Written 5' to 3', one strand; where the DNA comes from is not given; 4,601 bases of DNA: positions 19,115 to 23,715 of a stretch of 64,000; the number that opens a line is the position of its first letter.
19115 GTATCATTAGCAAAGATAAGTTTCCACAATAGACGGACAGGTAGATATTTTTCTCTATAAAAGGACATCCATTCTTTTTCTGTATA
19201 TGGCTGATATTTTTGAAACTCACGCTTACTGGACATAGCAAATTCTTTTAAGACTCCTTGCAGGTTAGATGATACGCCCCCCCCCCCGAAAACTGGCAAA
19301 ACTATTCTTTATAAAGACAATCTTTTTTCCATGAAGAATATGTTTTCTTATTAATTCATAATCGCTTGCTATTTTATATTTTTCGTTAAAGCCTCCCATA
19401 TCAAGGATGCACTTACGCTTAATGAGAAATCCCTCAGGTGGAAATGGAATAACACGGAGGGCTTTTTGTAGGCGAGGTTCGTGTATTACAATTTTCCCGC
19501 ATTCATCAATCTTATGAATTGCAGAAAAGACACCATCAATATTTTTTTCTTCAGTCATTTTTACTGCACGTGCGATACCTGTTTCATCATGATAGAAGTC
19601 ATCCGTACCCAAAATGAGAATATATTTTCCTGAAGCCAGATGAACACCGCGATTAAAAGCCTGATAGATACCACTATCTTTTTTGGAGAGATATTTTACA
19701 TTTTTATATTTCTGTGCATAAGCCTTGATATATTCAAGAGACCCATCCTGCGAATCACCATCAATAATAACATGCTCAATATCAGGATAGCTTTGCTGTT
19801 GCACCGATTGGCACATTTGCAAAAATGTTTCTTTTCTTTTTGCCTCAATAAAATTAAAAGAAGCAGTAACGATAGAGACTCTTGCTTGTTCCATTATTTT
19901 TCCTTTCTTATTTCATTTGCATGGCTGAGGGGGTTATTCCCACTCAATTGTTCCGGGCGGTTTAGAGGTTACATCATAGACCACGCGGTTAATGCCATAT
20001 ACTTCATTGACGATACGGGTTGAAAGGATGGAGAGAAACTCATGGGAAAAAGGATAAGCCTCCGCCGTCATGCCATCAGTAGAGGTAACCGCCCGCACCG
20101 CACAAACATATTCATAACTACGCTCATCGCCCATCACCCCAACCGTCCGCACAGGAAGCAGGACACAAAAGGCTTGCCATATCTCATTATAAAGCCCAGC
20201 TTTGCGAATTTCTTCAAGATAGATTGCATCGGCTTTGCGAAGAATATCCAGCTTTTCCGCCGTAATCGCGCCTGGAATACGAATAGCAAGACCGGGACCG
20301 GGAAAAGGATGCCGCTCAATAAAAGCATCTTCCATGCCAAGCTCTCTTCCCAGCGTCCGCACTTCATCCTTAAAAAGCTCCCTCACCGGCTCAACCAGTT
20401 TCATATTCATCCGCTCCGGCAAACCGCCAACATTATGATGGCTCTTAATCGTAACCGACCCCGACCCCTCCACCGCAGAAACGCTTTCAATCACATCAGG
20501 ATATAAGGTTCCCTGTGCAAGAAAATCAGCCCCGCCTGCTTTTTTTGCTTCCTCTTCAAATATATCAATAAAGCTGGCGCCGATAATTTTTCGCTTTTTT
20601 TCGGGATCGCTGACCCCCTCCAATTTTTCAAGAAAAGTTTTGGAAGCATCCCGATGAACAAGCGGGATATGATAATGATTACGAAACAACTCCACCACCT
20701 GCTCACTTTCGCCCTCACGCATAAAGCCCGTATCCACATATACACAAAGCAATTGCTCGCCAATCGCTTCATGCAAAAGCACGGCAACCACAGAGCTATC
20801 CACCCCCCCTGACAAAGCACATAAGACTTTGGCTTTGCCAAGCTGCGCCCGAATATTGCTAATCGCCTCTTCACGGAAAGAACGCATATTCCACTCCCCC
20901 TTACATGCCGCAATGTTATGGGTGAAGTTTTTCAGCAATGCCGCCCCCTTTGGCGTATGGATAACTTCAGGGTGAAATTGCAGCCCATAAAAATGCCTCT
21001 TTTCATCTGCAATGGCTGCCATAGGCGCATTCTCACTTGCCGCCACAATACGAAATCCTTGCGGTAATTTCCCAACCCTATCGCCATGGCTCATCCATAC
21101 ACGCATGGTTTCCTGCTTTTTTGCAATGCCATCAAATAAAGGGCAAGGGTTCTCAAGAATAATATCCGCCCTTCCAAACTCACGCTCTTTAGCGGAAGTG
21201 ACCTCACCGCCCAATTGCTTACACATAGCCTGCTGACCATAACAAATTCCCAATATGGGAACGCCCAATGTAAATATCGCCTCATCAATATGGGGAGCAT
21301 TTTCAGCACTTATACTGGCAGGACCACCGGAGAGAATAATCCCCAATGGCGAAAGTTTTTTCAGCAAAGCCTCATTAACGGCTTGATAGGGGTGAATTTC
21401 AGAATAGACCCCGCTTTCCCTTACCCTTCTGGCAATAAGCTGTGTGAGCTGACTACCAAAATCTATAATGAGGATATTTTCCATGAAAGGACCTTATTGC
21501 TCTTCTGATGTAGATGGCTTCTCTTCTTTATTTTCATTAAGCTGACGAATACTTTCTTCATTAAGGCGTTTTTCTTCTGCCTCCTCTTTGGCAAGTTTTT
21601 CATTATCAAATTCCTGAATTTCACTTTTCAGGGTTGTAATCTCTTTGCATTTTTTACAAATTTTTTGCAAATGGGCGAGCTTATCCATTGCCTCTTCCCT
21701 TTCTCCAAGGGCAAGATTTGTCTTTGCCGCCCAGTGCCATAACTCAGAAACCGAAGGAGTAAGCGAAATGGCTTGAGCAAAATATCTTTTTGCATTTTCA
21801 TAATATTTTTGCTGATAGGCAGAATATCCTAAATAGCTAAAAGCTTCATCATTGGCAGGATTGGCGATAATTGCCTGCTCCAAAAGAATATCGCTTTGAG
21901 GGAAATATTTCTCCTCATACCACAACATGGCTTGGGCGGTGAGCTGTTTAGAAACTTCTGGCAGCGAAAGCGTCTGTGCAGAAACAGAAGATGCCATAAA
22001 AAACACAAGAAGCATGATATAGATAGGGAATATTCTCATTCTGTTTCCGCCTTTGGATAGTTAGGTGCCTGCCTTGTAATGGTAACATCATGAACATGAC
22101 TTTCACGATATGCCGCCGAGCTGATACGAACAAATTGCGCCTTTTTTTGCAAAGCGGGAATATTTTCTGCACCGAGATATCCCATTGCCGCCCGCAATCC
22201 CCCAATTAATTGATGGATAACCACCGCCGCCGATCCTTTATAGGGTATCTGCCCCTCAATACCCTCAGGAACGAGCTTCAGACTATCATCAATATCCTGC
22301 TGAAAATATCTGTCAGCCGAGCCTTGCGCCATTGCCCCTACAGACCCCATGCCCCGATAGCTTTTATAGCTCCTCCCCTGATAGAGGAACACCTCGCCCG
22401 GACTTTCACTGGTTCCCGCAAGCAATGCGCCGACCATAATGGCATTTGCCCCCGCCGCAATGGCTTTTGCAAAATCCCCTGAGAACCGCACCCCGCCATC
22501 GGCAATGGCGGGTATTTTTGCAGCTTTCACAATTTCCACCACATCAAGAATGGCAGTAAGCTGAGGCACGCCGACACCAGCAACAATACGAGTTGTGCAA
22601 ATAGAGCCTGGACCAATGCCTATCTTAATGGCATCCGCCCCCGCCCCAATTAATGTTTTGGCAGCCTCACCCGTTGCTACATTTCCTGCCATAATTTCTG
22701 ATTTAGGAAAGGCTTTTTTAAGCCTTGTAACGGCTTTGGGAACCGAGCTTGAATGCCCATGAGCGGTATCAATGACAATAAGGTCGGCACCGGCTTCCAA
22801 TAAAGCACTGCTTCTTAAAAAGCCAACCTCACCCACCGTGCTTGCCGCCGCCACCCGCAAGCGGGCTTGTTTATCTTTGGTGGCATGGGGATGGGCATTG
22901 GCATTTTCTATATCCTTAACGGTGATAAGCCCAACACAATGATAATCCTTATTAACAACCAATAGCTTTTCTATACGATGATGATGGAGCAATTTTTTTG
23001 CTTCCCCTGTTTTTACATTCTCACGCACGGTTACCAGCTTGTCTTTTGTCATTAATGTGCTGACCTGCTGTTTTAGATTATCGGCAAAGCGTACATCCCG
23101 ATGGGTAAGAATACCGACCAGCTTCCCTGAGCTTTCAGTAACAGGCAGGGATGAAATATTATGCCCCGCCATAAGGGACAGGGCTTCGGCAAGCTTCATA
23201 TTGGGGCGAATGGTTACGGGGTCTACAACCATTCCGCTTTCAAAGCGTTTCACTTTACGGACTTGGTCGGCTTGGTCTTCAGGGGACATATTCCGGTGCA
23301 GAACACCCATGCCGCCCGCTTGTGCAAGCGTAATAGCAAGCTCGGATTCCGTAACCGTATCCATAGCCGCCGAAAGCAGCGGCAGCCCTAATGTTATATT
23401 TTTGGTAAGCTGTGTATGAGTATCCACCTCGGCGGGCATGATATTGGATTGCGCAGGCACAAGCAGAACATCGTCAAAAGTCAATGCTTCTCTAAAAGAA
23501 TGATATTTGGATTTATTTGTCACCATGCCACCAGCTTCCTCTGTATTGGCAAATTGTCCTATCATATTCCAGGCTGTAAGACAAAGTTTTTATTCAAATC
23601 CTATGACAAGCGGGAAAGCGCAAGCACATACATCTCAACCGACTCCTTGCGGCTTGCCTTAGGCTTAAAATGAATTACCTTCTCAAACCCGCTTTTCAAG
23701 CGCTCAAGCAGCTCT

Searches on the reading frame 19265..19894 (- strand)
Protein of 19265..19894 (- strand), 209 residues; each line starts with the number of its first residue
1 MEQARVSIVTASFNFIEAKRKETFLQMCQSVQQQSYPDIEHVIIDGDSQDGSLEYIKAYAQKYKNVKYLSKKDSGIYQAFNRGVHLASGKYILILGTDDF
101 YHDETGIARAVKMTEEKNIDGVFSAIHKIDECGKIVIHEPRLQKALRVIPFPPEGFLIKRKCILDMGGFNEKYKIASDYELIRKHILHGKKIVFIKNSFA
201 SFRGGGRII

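Call 68: search_protein_families(library=pfam, proteins=[window:19265-19894:-], max_evalue=0.0001)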
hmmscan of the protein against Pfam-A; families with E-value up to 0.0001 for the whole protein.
window:19265-19894:- (209 aa): 3 families
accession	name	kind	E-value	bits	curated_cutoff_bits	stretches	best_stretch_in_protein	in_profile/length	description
PF00535.33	Glycos_transf_2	-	4.4e-20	72.7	23.3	1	8-137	2-126/168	Glycosyl transferase family 2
PF10111.15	Glyco_tranf_2_2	-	3.6e-10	40.2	27.3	1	31-184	20-198/276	Glycosyltransferase like family 2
PF13641.12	Glyco_tranf_2_3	-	9.2e-07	29.5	27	1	23-198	15-207/230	Glycosyltransferase like family 2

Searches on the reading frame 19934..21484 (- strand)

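Call 68: search_protein_families(library=pfam, proteins=[window:19934-21484:-], max_evalue=0.0001)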
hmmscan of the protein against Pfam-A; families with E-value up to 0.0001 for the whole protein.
window:19934-21484:- (516 aa): 5 families
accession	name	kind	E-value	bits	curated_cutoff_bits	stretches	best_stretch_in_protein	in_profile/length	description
PF00117.34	GATase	-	1.6e-47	162.1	22.8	1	5-189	1-188/190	Glutamine amidotransferase class-I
PF00958.27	GMP_synt_C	-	3.9e-43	145.9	27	1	424-515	1-92/92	GMP synthase C terminal domain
PF07722.19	Peptidase_C26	-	8.6e-10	39.2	20.5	1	69-173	100-219/219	Peptidase C26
PF02540.23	NAD_synthase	-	1.3e-07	31.5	21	1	212-266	13-68/242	NAD synthase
PF03054.22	tRNA_Me_trans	-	8e-06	26.1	20.6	1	219-252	2-34/202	tRNA methyl transferase HUP domain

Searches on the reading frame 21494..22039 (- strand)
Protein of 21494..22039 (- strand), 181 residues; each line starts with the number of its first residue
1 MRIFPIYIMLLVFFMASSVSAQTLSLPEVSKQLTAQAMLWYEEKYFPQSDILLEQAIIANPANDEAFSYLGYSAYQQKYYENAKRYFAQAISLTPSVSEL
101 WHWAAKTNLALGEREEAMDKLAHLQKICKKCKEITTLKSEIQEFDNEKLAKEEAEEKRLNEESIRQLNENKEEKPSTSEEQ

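Call 68: search_protein_families(library=pfam, proteins=[window:21494-22039:-], max_evalue=0.0001)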
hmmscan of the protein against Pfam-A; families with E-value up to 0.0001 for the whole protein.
window:21494-22039:- (181 aa): 5 families
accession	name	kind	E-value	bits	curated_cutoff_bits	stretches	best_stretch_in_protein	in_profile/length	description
PF07719.23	TPR_2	-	8.4e-09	35.3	27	1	65-95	2-32/34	Tetratricopeptide repeat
PF13181.12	TPR_8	-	5e-06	26.7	25.7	0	70-96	7-33/34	Tetratricopeptide repeat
PF23914.1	TPR_CcmH_CycH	-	1e-05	25.9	42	1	38-96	95-153/158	Cytochrome c-type biogenesis protein H TPR domain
PF13428.12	TPR_14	-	3.5e-05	24.5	23.5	0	68-106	5-43/44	Tetratricopeptide repeat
PF14559.12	TPR_19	-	3.7e-05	24.4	25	0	75-139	2-66/68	Tetratricopeptide repeat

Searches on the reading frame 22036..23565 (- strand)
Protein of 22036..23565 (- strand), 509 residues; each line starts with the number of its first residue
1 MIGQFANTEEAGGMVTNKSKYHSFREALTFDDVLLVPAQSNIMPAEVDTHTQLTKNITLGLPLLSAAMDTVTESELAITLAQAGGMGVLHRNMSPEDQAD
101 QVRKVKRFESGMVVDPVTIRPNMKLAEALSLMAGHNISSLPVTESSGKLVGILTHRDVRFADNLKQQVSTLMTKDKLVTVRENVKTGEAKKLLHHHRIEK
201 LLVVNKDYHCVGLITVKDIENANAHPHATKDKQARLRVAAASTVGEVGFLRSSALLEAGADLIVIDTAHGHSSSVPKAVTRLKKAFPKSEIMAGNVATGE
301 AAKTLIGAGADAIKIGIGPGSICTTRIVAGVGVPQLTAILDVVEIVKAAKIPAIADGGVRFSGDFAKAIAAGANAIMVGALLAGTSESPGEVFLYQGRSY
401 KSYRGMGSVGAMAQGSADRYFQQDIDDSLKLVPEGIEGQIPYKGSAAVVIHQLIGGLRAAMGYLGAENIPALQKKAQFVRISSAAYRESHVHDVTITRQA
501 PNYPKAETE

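Call 68: search_protein_families(library=pfam, proteins=[window:22036-23565:-], max_evalue=0.0001)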
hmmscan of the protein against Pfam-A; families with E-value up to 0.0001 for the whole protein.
window:22036-23565:- (509 aa): 4 families
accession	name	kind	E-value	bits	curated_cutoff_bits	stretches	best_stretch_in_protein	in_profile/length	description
PF00478.31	IMPDH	-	3.3e-152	506.9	25.6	1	27-492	1-345/345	IMP dehydrogenase / GMP reductase domain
PF00571.33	CBS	-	1.1e-22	80.5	24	2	112-160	5-53/57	CBS domain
PF03060.21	NMO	-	1.1e-07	32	28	0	52-108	3-60/331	Nitronate monooxygenase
PF01070.24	FMN_dh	-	6.6e-06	25.8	24.9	1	279-380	210-303/350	FMN-dependent dehydrogenase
